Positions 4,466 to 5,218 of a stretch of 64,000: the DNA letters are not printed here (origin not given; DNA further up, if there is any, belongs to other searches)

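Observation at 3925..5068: AT-rich orphan gene translationally coupled (1-nt spacer) to the SRAP/YedK DNA-protein-crosslink peptidase gene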

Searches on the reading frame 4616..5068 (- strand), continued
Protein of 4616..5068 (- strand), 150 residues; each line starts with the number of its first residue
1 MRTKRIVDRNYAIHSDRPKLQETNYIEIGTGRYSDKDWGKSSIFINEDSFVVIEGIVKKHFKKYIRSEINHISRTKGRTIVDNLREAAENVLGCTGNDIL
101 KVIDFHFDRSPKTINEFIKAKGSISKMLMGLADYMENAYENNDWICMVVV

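Call 41: search_protein_families(library=pfam, proteins=[P0034, P0032, P0047, P0035, P0092, P0017, P0012, P0025], max_evalue=0.01)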
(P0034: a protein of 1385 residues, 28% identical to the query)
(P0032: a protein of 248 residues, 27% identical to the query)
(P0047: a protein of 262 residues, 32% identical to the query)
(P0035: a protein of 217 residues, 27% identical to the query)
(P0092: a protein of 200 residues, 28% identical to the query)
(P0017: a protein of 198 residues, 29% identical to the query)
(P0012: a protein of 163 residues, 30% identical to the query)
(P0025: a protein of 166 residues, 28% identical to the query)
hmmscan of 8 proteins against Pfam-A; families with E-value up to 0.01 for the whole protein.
P0034 (1385 aa): 9 families
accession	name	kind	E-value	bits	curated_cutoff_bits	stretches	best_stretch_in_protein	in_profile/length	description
PF23991.1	DUF7310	-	7.7e-22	78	40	0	526-586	21-81/83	Coiled-coil region of unknown function (DUF7310)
PF07697.16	7TMR-HDED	-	2.6e-13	50.9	27.6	0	159-253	13-90/224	7TM-HD extracellular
PF08702.15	Fib_alpha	-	1.2e-09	38.9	29.9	0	1053-1147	31-125/143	Fibrinogen alpha/beta chain family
PF04513.17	Baculo_PEP_C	-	1.2e-07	32.3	38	0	804-920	36-128/140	Baculovirus polyhedron envelope protein, PEP, C terminus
PF07889.17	DUF1664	-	2.6e-07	31.2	34.6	0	98-147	48-97/124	Protein of unknown function (DUF1664)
PF06248.19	Zw10_N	-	5.1e-05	24.2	26.3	0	944-989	10-52/93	Centromere/kinetochore Zw10 N-terminal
PF09277.16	Erythro-docking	-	6.9e-05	23.1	24.6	0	377-394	7-24/58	Erythronolide synthase, docking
PF10046.14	BLOC1_2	-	0.00046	20.9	33.4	0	566-634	19-87/96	Biogenesis of lysosome-related organelles complex-1 subunit 2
PF10392.15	COG5_N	-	0.0087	16.7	31.2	0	472-560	9-97/132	Conserved oligomeric Golgi complex subunit 5, N-terminal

P0032 (248 aa): 0 families

P0047 (262 aa): 2 families
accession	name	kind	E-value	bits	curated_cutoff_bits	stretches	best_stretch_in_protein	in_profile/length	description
PF12728.13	HTH_17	-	4.1e-05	24.2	27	1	45-72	2-30/51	Helix-turn-helix domain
PF13384.12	HTH_23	-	0.0038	17.5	24.6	1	45-66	18-39/50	Homeodomain-like domain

P0035 (217 aa): 0 families

P0092 (200 aa): 0 families

P0017 (198 aa): 0 families

P0012 (163 aa): 0 families

P0025 (166 aa): 0 families
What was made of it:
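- A distant member is fused to an HTH domain (call 41).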

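Call 50: search_protein_families(library=pfam, proteins=[L003:1814-2077:+, L005:1524-1805:+, L002:1458-1655:+, L003:889-1473:+, L003:1489-1806:+, L003:2106-2591:+, L005:608-1006:+, L005:1003-1434:+, L006:3-356:+, L009:1-435:+], max_evalue=0.05)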
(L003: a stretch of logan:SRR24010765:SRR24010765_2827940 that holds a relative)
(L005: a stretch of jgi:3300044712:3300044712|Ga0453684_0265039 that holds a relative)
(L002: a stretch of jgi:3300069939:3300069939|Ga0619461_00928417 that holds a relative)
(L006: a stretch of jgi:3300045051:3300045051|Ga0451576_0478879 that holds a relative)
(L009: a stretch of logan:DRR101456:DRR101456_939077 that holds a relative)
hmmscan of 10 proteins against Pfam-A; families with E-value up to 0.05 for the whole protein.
L003:1814-2077:+ (87 aa): 7 families
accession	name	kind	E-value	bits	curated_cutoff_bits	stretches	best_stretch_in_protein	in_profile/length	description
PF13488.11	Gly-zipper_Omp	-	0.00039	20.7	25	1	3-26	14-38/46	Glycine zipper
PF13441.11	Gly-zipper_YMGG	-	0.0019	18.3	28.9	0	12-25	28-41/45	YMGG-like Gly-zipper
PF05433.20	Rick_17kDa_Anti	-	0.0041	17.4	24.2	0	9-24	25-40/43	Glycine zipper 2TM domain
PF12732.12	YtxH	-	0.0076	17.1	37.5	0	67-86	1-20/71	YtxH-like protein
PF23494.1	bPH_10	-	0.018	14.9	27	0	8-55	14-60/151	YqeB-like bacterial PH domain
PF16083.10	Phage_holin_3_3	-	0.025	15.1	28.4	0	61-84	26-49/78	LydA holin phage, holin superfamily III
PF19628.4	DUF6132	-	0.042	13.9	23.2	0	66-80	8-22/60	Family of unknown function (DUF6132)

L005:1524-1805:+ (93 aa): 5 families
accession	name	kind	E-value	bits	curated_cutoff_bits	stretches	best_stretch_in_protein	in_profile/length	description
PF13488.11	Gly-zipper_Omp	-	0.00088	19.6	25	0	12-25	24-37/46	Glycine zipper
PF13441.11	Gly-zipper_YMGG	-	0.0036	17.4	28.9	0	13-25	29-41/45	YMGG-like Gly-zipper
PF13273.12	DUF4064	-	0.005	17.5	32.1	1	7-87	4-84/102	Protein of unknown function (DUF4064)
PF12732.12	YtxH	-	0.013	16.3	37.5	0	13-29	5-21/71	YtxH-like protein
PF02687.27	FtsX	-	0.021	15.3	25.5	0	53-84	42-73/120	FtsX-like permease C-terminal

L002:1458-1655:+ (65 aa): 0 families

L003:889-1473:+ (194 aa): 0 families

L003:1489-1806:+ (105 aa): 0 families

L003:2106-2591:+ (161 aa): 0 families

L005:608-1006:+ (132 aa): 0 families

L005:1003-1434:+ (143 aa): 0 families

L006:3-356:+ (117 aa): 1 family
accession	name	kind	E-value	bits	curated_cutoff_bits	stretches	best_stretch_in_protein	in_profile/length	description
PF07929.16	PRiA4_ORF3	-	2.9e-38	131.7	26.6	1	2-98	76-172/173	Plasmid pRiA4b ORF-3-like protein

L009:1-435:+ (144 aa): 1 family
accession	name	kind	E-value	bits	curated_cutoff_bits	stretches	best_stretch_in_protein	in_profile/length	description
PF00144.29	Beta-lactamase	-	3.8e-08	33.3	27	1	9-133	209-324/329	Beta-lactamase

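Call 54: search_protein_families(library=phrogs, alignment_id=A1, max_evalue=0.001)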
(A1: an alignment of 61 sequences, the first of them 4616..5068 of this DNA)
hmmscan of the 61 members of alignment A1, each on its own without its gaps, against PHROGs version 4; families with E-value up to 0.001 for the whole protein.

A. member 1, window:4616-5068:- (150 aa): 1 family
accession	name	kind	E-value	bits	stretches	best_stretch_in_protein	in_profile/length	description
phrog_31426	-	unknown function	0.00061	20.6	1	50-120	20-93/163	-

B. families by the number of members that match (of 61 scanned): 2 families
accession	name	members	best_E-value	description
phrog_37666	-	1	0.00012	-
phrog_31426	-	1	0.00061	-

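Call 55: search_protein_families(library=ncbifam, alignment_id=A1, max_evalue=0.01)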
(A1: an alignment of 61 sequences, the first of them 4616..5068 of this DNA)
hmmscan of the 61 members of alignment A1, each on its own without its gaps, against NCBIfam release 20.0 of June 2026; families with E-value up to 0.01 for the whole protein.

A. member 1, window:4616-5068:- (150 aa): 0 families

B. families by the number of members that match (of 61 scanned): 5 families
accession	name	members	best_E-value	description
NF041815.1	Avs4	2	0.0016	AVAST type 4 anti-phage nuclease Avs4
NF003127.0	PRK04046.1-3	1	0.002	translation initiation factor IF-6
NF004086.0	PRK05588.1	1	0.0032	histidinol phosphate phosphatase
NF047800.1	LIC12353_lipo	1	0.0074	LIC12353 family lipoprotein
NF011783.0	PRK15247.1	1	0.0098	fimbrial usher protein StbD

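Call 56: fold_search(model_id=the predicted structure, library=pdb)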
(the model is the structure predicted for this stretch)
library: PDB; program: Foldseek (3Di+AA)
matches with E <= 10: 212; with E <= 0.001: 0
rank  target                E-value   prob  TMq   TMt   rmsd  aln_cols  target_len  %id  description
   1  3r5c_C                2.6e-01  0.51  0.33  0.18   6.7       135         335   10  Pseudomonas aeruginosa DapD (PA3666) in complex with CoA and succinate (released 2012-01-25)
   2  3r5a_A                2.8e-01  0.51  0.33  0.18   6.5       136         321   11  Pseudomonas aeruginosa DapD (PA3666) in complex with D-2-aminopimelate (released 2012-01-25)
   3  3r5d_A                3.1e-01  0.51  0.34  0.19   6.5       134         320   10  Pseudomonas aeruginosa DapD (PA3666) apoprotein (released 2012-01-25)
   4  3r5b_E                3.4e-01  0.47  0.34  0.19   6.8       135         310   11  Pseudomonas aeruginosa DapD (PA3666) in complex with L-2-aminopimelate (released 2012-01-25)
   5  3w1o_A                3.6e-01  0.66  0.38  0.49   7.8       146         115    8  Neisseria DNA mimic protein DMP12 (released 2013-04-10)
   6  3r5c_A                3.9e-01  0.44  0.34  0.18   6.7       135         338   10  Pseudomonas aeruginosa DapD (PA3666) in complex with CoA and succinate (released 2012-01-25)
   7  3r5a_B                4.1e-01  0.44  0.34  0.19   6.7       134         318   10  Pseudomonas aeruginosa DapD (PA3666) in complex with D-2-aminopimelate (released 2012-01-25)
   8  3r5c_B                6.7e-01  0.30  0.34  0.18   7.4       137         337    9  Pseudomonas aeruginosa DapD (PA3666) in complex with CoA and succinate (released 2012-01-25)
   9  7qdp_D                7.1e-01  0.06  0.16  0.17  14.6       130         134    5  Crystal structure of FLT3 T343I in complex with the canonical ligand FL (released 2022-12-14)
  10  7qdp_C                7.5e-01  0.06  0.16  0.18  14.5       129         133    5  Crystal structure of FLT3 T343I in complex with the canonical ligand FL (released 2022-12-14)
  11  3r5a_E                8.9e-01  0.25  0.33  0.19   6.5       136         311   11  Pseudomonas aeruginosa DapD (PA3666) in complex with D-2-aminopimelate (released 2012-01-25)
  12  1ryl_A                9.4e-01  0.47  0.47  0.45   5.7       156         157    7  The Crystal Structure of a Protein of Unknown Function YfbM from Escherichia coli (released 2004-07-06)
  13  7qdp_A                9.4e-01  0.06  0.16  0.17  14.6       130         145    5  Crystal structure of FLT3 T343I in complex with the canonical ligand FL (released 2022-12-14)
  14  1ryl_B                9.9e-01  0.60  0.51  0.51   5.5       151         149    7  The Crystal Structure of a Protein of Unknown Function YfbM from Escherichia coli (released 2004-07-06)
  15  1ete_D                9.9e-01  0.07  0.15  0.16  12.3       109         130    7  CRYSTAL STRUCTURE OF THE FLT3 LIGAND (released 2000-06-14)
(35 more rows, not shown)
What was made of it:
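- On YfbM / DUF1877 (PF08974): Foldseek TM 0.51, E 0.99 (call 56).
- Closest known: YfbM. Different: Foldseek E is at least 0.26 and TM at most 0.51 (call 56).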

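Call 67: search_dna_similar(query=window:4616-5068:-, collection=plasmids, mode=protein, max_evalue=0.01)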
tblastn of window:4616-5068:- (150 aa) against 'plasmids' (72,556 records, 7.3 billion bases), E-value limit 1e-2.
Records with a match: 5; places in all: 5; records where one place covers at least 80% of the query: 0.
Best place of each record, by identity: <60% 5.
By first word of the organism name: Priestia 5.
By predicted mobility (MOB-suite, as given by PLSDB): mobilizable 5.
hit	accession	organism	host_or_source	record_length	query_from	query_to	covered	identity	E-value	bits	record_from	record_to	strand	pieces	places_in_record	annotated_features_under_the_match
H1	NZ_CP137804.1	Priestia megaterium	Bacillus megaterium assembly,Arshan ...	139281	15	131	78%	24.2%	1e-3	45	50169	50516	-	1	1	hypothetical protein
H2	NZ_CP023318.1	Priestia megaterium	Plant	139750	25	133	73%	24.5%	7e-4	45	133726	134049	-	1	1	hypothetical protein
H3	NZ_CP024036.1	Priestia aryabhattai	single cell,enriched culture of compost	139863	25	133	73%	24.5%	7e-4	45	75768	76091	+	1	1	hypothetical protein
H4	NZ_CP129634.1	Priestia aryabhattai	bacterial culture,soil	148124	25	133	73%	24.5%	7e-4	45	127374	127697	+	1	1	hypothetical protein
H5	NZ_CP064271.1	Priestia megaterium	cell culture,Zoo anteater area soil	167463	19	88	47%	28.6%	6e-3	43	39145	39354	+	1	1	hypothetical protein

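Call 68: search_dna_similar(query=window:4616-5068:-, collection=phages, mode=protein, max_evalue=0.01)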
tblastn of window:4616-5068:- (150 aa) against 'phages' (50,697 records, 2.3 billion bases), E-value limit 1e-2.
Records with a match: 2; places in all: 2; records where one place covers at least 80% of the query: 2.
Best place of each record, by identity: <60% 2.
By first word of the organism name: Bacillus 2.
By host as written in the record: Bacillus subtilis BEST7003 2.
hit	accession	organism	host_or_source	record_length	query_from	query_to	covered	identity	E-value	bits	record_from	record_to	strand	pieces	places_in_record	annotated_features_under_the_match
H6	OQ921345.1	Bacillus phage SPbetaL5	Bacillus subtilis BEST7003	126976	1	131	87%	28.8%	2e-4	46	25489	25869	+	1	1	hypothetical protein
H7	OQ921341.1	Bacillus phage SPbetaL1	Bacillus subtilis BEST7003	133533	1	131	87%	28.8%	2e-4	46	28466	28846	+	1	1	hypothetical protein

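Call 69: find_related_loci(query=window:4616-5068:-, collection=viral_contigs, flank=5000)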
Query window:4616-5068:- (150 aa) in viral_contigs; peptide patterns used: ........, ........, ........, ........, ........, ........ (x = any residue, [..] = any of these).
5 stretches matched a pattern; 1 encode a relative of the query (tblastn E <= 1e-3); 1 distinct loci.
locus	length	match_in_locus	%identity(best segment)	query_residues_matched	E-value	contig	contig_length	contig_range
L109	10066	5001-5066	64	44-65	2e-5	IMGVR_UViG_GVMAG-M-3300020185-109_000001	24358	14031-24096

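Call 70: get_annotated_region(hit=H6, flank=5000)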
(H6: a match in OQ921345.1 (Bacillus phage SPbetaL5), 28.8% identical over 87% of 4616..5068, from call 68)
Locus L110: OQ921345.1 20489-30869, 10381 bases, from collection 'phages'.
description: Bacillus phage SPbetaL5, complete genome.
organism: Bacillus phage SPbetaL5 (NCBI taxid 3053439)
taxonomy: Viruses; Duplodnaviria; Heunggongvirae; Uroviricota; Caudoviricetes; Spbetavirus
host: Bacillus subtilis BEST7003; source: soil; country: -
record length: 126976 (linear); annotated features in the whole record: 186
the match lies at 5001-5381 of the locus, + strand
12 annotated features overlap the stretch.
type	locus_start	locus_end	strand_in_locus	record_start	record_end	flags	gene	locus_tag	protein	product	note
CDS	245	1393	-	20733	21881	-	-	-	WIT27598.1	hypothetical protein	45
CDS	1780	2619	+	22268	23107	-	-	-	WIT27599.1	hypothetical protein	46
CDS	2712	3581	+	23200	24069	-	-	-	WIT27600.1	hypothetical protein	47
CDS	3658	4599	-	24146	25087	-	-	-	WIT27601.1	hypothetical protein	48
CDS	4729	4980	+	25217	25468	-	-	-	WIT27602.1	hypothetical protein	49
CDS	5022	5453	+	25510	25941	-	-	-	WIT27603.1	hypothetical protein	50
CDS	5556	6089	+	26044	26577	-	-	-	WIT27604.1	hypothetical protein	51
CDS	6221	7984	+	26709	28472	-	-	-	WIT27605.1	hypothetical protein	52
CDS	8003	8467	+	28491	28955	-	-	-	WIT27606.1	hypothetical protein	53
CDS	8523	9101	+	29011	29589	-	-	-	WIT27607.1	hypothetical protein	54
CDS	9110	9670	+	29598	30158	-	-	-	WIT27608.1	hypothetical protein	55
CDS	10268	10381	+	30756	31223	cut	-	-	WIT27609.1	hypothetical protein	56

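Call 71: get_annotated_region(hit=H2, flank=5000)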
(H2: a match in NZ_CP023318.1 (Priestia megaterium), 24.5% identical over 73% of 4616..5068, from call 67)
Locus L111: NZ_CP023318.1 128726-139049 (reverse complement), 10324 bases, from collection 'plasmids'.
description: Priestia megaterium strain A plasmid p1, complete sequence
organism: Priestia megaterium (NCBI taxid 1404)
taxonomy: Bacteria; Bacillota; Bacilli; Bacillales; Bacillaceae; Priestia; Priestia megaterium
host: -; source: Plant; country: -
typing (MOB-suite, as given by PLSDB): mobilizable; replicon rep_cluster_385; relaxase MOBP
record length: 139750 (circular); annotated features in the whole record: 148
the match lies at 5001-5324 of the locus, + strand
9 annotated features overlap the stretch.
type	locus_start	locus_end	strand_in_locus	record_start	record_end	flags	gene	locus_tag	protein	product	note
CDS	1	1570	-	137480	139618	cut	-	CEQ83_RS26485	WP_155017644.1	collagen-like repeat preface domain-containing protein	-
CDS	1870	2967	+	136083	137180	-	-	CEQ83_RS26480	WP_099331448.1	glycosyltransferase family 2 protein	-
CDS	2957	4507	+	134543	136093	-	-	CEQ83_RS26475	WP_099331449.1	glycosyltransferase family 2 protein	-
CDS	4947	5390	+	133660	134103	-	-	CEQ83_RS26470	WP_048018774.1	hypothetical protein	-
CDS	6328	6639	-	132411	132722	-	-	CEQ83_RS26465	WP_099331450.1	hypothetical protein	-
CDS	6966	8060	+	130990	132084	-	-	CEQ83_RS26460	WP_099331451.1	YsnF/AvaK domain-containing protein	-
CDS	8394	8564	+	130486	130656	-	-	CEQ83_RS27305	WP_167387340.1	hypothetical protein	-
CDS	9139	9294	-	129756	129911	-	-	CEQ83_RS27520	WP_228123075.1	hypothetical protein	-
CDS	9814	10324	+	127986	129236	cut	dcm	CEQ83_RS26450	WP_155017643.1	DNA (cytosine-5-)-methyltransferase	GO:0006304 - DNA modification [Evidence IEA]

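Call 74: search_protein_families(library=pfam, proteins=[L110:1780-2619:+, L110:2712-3581:+, L110:3658-4599:-, L110:4729-4980:+, L110:5556-6089:+, L110:6221-7984:+, L110:8003-8467:+, L110:8523-9101:+, L110:9110-9670:+, L110:245-1393:-], max_evalue=0.001)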
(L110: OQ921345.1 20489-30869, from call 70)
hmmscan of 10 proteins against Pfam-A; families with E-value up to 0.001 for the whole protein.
L110:1780-2619:+ (279 aa): 3 families
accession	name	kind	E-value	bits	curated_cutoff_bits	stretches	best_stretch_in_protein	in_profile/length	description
PF14568.11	SUKH_6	-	1.5e-25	90.5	27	1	20-143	1-119/119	SMI1-KNR4 cell-wall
PF09346.15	SMI1_KNR4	-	3.2e-21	76.7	25.4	1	18-144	2-124/125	SMI1 / KNR4 family (SUKH-1)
PF14567.11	SUKH_5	-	3.8e-12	46.7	27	1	7-145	11-139/142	SMI1-KNR4 cell-wall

L110:2712-3581:+ (289 aa): 2 families
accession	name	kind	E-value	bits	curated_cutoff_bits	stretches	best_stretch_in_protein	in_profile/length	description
PF12639.13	Colicin-DNase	-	2.6e-24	86.3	25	1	188-281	2-96/96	DNase/tRNase domain of colicin-like bacteriocin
PF14414.12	WHH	-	1.3e-14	54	25.1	1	248-287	2-41/43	A nuclease of the HNH/ENDO VII superfamily with conserved WHH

L110:3658-4599:- (313 aa): 3 families
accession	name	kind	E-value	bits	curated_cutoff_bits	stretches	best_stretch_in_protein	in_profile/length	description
PF00565.23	SNase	-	3.3e-32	111.6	21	1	108-216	1-107/107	Staphylococcal nuclease homologue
PF05901.16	Excalibur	-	1e-13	51.8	22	1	277-312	1-36/36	Excalibur calcium-binding domain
PF05984.18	Cytomega_UL20A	-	0.00025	21.8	27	1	20-80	5-63/107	Cytomegalovirus UL20A protein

L110:4729-4980:+ (83 aa): 2 families
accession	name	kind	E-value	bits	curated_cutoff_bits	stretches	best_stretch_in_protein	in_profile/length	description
PF23491.1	bPH_8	-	2e-37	127.3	27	1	2-82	1-81/82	SunI-like bacterial PH domain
PF10882.14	bPH_5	-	4.8e-05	23.8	22.5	1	9-76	6-72/100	Bacterial PH domain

L110:5556-6089:+ (177 aa): 3 families
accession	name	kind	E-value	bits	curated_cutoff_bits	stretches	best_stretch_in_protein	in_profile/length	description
PF09346.15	SMI1_KNR4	-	5.3e-14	53.3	25.4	1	44-153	1-125/125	SMI1 / KNR4 family (SUKH-1)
PF14568.11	SUKH_6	-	1.9e-12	48.2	27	1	47-149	1-117/119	SMI1-KNR4 cell-wall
PF14567.11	SUKH_5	-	4.5e-08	33.4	27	1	37-116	14-106/142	SMI1-KNR4 cell-wall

L110:6221-7984:+ (587 aa): 2 families
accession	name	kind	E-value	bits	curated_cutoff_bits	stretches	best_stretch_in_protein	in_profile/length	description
PF04740.18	LXG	-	2.4e-53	181.5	26.5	1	2-201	1-201/202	LXG domain of WXG superfamily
PF14411.12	LHH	-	9.2e-30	103.1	23.3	1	503-584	1-76/76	A nuclease of the HNH/ENDO VII superfamily with conserved LHH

L110:8003-8467:+ (154 aa): 3 families
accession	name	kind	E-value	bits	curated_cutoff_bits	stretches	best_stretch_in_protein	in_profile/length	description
PF14567.11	SUKH_5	-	6.8e-27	94.4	27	1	19-139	17-141/142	SMI1-KNR4 cell-wall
PF09346.15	SMI1_KNR4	-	2.2e-15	57.8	25.4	1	24-135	2-123/125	SMI1 / KNR4 family (SUKH-1)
PF14568.11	SUKH_6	-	5.6e-15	56.4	27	1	26-135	1-119/119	SMI1-KNR4 cell-wall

L110:8523-9101:+ (192 aa): 3 families
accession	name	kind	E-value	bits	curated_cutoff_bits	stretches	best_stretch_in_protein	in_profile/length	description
PF14568.11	SUKH_6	-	5.8e-28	98.3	27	1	27-163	2-119/119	SMI1-KNR4 cell-wall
PF09346.15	SMI1_KNR4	-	3.8e-21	76.4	25.4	1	26-163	4-123/125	SMI1 / KNR4 family (SUKH-1)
PF14567.11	SUKH_5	-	1.1e-14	54.8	27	2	8-59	6-57/142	SMI1-KNR4 cell-wall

L110:9110-9670:+ (186 aa): 6 families
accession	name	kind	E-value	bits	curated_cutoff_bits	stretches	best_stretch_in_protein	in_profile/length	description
PF13302.13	Acetyltransf_3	-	1e-17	65.6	25.4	1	20-152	2-137/138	Acetyltransferase (GNAT) domain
PF00583.31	Acetyltransf_1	-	2.8e-14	53.8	20.7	1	51-152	16-116/116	Acetyltransferase (GNAT) family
PF13420.13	Acetyltransf_4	-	5.1e-11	43.3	24.3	1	51-171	32-153/155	Acetyltransferase (GNAT) domain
PF13508.13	Acetyltransf_7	-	3.1e-08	34.3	27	1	69-153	3-83/84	Acetyltransferase (GNAT) domain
PF13673.13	Acetyltransf_10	-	1.4e-06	28.7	23.6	1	58-156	20-111/128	Acetyltransferase (GNAT) domain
PF13523.12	Acetyltransf_8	-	0.00093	19.3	27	0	63-158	37-143/145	Acetyltransferase (GNAT) domain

L110:245-1393:- (382 aa): 4 families
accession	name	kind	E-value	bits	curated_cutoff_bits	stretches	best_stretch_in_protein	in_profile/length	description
PF00589.27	Phage_integrase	-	7.2e-30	104.5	27.1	1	173-362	2-169/172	Phage integrase family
PF14659.12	Phage_int_SAM_3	-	2.1e-15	57.1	22.6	1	63-119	2-57/58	Phage integrase, N-terminal SAM-like domain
PF14657.12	Arm-DNA-bind_4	-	7.8e-07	29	22.3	1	10-45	1-37/47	Arm DNA-binding domain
PF13102.12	Phage_int_SAM_5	-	8.2e-05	23.3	22.3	1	65-154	4-92/98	Phage integrase SAM-like domain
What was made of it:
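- Closest known: Imm70. Same: A phage member lies in a heterogeneous polyimmunity and LXG/WHH nuclease-toxin locus (calls 70, 74).
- In SPbetaL5 the gene order is SUKH, Colicin-DNase/WHH toxin, SNase, SunI-like, family member, SUKH, LXG-LHH toxin, SUKH_5, SUKH_6 (calls 70, 74).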

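Call 76: search_dna_similar(query=P0087, collection=plasmids, mode=protein, max_evalue=0.001, max_rows=40)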
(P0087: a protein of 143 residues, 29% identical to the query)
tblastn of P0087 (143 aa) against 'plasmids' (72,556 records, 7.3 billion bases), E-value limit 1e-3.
Records with a match: 5; places in all: 5; records where one place covers at least 80% of the query: 5.
Best place of each record, by identity: <60% 5.
By first word of the organism name: Priestia 5.
By predicted mobility (MOB-suite, as given by PLSDB): mobilizable 5.
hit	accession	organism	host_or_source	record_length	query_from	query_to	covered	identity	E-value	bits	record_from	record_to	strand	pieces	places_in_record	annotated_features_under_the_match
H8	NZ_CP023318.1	Priestia megaterium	Plant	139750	3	142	98%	34.8%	4e-18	86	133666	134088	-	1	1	hypothetical protein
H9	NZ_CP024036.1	Priestia aryabhattai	single cell,enriched culture of compost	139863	3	142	98%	34.8%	4e-18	86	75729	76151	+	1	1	hypothetical protein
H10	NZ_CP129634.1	Priestia aryabhattai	bacterial culture,soil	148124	3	142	98%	34.8%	4e-18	86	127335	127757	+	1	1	hypothetical protein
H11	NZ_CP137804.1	Priestia megaterium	Bacillus megaterium assembly,Arshan ...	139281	3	142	98%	31.9%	3e-14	75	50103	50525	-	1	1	hypothetical protein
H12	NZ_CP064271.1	Priestia megaterium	cell culture,Zoo anteater area soil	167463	3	142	98%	31.2%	2e-13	73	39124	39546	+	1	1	hypothetical protein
